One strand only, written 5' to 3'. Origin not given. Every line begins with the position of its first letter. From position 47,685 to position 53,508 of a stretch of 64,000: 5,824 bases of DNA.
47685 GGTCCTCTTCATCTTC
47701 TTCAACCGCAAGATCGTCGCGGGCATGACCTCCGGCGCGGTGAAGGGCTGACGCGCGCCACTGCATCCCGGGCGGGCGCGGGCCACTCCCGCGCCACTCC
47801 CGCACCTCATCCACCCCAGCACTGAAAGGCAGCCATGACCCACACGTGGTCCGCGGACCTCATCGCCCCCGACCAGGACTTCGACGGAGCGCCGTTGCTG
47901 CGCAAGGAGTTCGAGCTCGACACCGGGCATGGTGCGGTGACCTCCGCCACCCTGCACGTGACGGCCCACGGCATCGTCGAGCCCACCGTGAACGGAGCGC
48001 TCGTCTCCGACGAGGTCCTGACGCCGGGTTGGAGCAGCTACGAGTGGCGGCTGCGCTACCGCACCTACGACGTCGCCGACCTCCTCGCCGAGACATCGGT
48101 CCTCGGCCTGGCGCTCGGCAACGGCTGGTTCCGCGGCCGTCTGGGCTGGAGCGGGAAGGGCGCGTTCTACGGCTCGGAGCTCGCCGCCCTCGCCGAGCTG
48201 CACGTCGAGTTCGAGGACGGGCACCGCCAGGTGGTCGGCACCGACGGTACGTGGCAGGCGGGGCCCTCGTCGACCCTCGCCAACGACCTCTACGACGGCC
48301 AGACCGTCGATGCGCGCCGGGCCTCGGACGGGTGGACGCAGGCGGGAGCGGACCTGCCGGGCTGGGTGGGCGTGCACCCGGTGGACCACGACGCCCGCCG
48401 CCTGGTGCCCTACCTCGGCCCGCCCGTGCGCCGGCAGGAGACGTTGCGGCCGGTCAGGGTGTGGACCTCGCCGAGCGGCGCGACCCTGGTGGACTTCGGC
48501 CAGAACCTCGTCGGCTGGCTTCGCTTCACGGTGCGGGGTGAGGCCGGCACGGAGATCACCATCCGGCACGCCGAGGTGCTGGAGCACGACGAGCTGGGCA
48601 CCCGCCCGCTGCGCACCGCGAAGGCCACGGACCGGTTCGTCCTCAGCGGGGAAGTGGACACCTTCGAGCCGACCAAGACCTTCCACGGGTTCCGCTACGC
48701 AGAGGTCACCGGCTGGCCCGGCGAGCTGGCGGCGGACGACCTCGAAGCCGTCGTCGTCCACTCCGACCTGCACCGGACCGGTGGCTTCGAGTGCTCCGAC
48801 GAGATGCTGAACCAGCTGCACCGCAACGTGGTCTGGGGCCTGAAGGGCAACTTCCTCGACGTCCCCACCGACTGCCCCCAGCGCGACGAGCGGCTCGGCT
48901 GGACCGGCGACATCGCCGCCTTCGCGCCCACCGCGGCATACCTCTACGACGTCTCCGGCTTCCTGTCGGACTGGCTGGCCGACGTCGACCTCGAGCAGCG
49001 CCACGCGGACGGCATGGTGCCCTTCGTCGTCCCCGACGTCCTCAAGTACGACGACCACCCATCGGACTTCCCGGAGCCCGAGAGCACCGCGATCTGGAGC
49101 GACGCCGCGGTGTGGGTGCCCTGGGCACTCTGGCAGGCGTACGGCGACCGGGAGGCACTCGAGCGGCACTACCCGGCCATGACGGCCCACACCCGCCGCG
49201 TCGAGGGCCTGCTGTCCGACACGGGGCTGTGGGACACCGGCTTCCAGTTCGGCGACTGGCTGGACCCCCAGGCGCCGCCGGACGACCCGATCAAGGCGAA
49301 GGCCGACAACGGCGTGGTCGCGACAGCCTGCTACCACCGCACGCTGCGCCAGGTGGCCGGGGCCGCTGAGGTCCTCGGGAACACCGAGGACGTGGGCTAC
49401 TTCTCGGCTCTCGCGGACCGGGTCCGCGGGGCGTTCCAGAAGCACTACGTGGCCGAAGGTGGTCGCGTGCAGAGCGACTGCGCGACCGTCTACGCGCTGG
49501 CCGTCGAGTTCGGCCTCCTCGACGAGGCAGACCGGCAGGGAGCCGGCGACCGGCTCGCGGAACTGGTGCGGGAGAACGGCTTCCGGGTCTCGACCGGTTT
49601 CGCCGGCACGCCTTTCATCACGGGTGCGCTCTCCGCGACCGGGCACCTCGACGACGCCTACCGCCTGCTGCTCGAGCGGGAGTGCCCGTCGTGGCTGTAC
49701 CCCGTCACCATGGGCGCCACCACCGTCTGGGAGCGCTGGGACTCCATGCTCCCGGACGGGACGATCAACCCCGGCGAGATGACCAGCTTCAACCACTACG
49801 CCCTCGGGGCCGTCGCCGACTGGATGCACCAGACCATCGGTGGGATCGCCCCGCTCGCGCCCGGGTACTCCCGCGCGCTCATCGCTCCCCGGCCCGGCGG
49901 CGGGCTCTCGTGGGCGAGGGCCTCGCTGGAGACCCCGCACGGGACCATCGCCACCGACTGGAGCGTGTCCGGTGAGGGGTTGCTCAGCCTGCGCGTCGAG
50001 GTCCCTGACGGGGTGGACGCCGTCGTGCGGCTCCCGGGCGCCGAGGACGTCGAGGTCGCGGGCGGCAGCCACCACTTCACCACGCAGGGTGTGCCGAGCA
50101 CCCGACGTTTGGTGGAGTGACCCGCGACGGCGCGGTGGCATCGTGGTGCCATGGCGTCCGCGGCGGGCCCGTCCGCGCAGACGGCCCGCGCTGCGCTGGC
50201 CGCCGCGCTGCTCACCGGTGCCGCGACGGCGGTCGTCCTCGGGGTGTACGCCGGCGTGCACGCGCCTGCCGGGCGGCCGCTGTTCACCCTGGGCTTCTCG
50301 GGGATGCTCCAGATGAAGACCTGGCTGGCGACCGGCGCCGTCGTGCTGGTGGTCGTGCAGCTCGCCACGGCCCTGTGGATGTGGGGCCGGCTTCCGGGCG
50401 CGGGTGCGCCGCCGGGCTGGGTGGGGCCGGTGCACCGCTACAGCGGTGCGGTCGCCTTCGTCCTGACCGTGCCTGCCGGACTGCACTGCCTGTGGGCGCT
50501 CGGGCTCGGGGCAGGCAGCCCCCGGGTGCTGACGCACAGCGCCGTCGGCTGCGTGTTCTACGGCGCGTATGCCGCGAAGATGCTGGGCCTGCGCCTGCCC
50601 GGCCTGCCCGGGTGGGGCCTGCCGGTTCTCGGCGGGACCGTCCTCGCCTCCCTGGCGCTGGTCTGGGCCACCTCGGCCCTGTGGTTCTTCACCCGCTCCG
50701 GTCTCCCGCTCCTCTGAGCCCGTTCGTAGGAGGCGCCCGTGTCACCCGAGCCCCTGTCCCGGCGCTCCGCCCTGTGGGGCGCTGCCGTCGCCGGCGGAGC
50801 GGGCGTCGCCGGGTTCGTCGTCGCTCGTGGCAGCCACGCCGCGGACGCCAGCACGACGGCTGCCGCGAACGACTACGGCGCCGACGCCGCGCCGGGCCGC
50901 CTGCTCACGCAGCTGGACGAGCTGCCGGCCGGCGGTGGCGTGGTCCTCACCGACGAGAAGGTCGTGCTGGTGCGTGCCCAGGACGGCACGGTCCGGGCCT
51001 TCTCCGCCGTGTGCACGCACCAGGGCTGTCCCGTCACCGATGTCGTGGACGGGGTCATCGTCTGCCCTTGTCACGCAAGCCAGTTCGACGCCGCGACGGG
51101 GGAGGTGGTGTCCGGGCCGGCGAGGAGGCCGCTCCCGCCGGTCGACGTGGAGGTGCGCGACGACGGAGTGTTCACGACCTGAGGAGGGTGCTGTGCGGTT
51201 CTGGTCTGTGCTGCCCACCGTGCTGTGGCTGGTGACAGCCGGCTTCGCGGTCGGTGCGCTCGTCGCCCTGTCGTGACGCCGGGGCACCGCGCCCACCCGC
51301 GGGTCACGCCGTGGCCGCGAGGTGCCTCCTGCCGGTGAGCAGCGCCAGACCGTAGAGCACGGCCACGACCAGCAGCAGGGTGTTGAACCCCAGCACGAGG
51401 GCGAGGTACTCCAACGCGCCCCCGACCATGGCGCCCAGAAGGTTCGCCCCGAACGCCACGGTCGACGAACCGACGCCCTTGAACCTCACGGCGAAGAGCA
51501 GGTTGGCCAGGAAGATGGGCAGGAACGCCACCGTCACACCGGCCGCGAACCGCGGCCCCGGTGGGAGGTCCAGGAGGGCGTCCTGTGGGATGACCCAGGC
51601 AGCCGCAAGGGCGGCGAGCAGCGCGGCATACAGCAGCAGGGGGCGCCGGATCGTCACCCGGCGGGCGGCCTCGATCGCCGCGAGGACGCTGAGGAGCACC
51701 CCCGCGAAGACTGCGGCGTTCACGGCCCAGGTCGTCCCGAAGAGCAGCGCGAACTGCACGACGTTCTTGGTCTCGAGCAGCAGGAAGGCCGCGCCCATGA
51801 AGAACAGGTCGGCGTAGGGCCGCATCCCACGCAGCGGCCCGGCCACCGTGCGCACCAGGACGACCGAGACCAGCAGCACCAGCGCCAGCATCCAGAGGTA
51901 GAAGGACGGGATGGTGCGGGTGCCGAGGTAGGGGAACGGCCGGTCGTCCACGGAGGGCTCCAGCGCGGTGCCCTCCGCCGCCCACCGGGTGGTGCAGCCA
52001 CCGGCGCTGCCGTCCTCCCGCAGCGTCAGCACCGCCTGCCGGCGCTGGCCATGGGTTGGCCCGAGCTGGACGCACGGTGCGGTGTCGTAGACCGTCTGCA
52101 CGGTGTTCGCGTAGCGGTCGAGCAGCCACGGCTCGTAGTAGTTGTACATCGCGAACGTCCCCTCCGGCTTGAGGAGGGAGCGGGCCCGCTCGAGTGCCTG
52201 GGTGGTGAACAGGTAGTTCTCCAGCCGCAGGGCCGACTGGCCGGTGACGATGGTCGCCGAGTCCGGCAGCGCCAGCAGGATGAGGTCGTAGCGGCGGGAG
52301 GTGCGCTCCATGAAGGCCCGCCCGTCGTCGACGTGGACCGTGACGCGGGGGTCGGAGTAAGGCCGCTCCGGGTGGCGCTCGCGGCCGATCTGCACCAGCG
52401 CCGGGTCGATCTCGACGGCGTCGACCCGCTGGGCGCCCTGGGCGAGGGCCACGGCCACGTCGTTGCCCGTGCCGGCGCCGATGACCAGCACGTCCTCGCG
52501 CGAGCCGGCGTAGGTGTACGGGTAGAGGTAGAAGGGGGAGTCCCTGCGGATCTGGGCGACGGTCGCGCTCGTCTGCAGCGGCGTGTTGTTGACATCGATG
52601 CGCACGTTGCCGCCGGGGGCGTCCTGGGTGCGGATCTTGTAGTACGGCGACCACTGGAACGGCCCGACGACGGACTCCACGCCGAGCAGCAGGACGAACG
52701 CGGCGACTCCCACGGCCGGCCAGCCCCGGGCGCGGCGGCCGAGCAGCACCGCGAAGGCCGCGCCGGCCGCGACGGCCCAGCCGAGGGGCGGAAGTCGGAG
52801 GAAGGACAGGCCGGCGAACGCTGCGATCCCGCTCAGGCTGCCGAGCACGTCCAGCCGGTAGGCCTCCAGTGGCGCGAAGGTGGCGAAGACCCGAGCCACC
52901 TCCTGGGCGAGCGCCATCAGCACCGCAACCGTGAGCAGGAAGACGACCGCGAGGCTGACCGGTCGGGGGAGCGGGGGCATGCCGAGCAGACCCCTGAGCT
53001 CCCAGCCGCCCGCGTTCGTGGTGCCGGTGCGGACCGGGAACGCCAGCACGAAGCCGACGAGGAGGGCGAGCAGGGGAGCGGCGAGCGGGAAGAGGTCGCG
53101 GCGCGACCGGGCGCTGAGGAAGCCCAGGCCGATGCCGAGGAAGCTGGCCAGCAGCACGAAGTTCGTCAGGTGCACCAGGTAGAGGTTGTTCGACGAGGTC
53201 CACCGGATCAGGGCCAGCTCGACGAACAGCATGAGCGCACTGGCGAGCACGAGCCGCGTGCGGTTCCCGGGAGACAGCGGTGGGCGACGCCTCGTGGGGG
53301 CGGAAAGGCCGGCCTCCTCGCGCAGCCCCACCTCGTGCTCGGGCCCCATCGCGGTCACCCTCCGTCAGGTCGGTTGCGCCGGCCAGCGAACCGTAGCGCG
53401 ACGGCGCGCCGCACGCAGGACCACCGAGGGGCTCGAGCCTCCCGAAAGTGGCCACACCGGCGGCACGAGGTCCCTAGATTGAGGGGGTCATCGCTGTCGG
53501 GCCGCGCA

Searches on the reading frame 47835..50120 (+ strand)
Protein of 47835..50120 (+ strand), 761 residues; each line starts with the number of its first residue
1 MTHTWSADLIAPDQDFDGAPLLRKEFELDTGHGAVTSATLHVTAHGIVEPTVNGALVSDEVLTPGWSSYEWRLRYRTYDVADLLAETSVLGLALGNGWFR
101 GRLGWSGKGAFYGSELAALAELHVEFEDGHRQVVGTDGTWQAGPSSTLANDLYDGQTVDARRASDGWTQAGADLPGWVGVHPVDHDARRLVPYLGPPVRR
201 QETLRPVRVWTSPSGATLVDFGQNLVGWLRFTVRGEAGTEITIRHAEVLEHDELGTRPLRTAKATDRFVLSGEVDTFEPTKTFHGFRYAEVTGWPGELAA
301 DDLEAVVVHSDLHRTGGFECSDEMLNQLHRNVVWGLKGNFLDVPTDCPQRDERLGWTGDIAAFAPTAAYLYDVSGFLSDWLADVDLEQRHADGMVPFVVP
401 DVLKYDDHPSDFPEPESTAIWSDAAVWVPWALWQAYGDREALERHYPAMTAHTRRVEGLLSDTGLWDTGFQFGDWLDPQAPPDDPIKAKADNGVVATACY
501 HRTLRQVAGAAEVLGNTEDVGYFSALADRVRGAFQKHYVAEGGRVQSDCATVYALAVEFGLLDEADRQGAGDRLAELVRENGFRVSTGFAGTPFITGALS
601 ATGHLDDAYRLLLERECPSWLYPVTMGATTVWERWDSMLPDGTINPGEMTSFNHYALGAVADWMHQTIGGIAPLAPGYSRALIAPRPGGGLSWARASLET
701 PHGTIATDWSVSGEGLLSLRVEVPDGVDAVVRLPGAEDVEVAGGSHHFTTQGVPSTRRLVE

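Call 56: search_protein_families(library=pfam, proteins=[window:47835-50120:+], max_evalue=0.0001)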
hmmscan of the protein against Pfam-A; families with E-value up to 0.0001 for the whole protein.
window:47835-50120:+ (761 aa): 4 families
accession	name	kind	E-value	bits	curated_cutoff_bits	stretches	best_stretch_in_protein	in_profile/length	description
PF17389.8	Bac_rhamnosid6H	-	1.2e-122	409.9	24.5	1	314-668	2-339/339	Bacterial alpha-L-rhamnosidase 6 hairpin glycosidase domain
PF08531.16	Bac_rhamnosid_N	-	3e-45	154.6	25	1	34-202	2-172/172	Alpha-L-rhamnosidase N-terminal domain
PF05592.18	Bac_rhamnosid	-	4.5e-32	110.4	22.2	1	213-309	4-102/102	Bacterial alpha-L-rhamnosidase concanavalin-like domain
PF17390.7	Bac_rhamnosid_C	-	8.7e-20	70.8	22.1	1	670-744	1-74/78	Bacterial alpha-L-rhamnosidase C-terminal domain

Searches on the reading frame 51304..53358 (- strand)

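Call 56: search_protein_families(library=pfam, proteins=[window:51304-53358:-], max_evalue=0.0001)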
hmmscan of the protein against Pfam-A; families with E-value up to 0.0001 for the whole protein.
window:51304-53358:- (684 aa): 3 families
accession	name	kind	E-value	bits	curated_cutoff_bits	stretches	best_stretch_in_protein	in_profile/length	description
PF01564.23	Spermine_synth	-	4.9e-10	39.7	22.9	1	286-422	18-147/186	Spermine/spermidine synthase domain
PF13649.12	Methyltransf_25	-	8.9e-06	26.8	27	1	290-363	1-71/97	Methyltransferase domain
PF08242.18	Methyltransf_12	-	2.7e-05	25.2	30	0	291-401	1-97/98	Methyltransferase domain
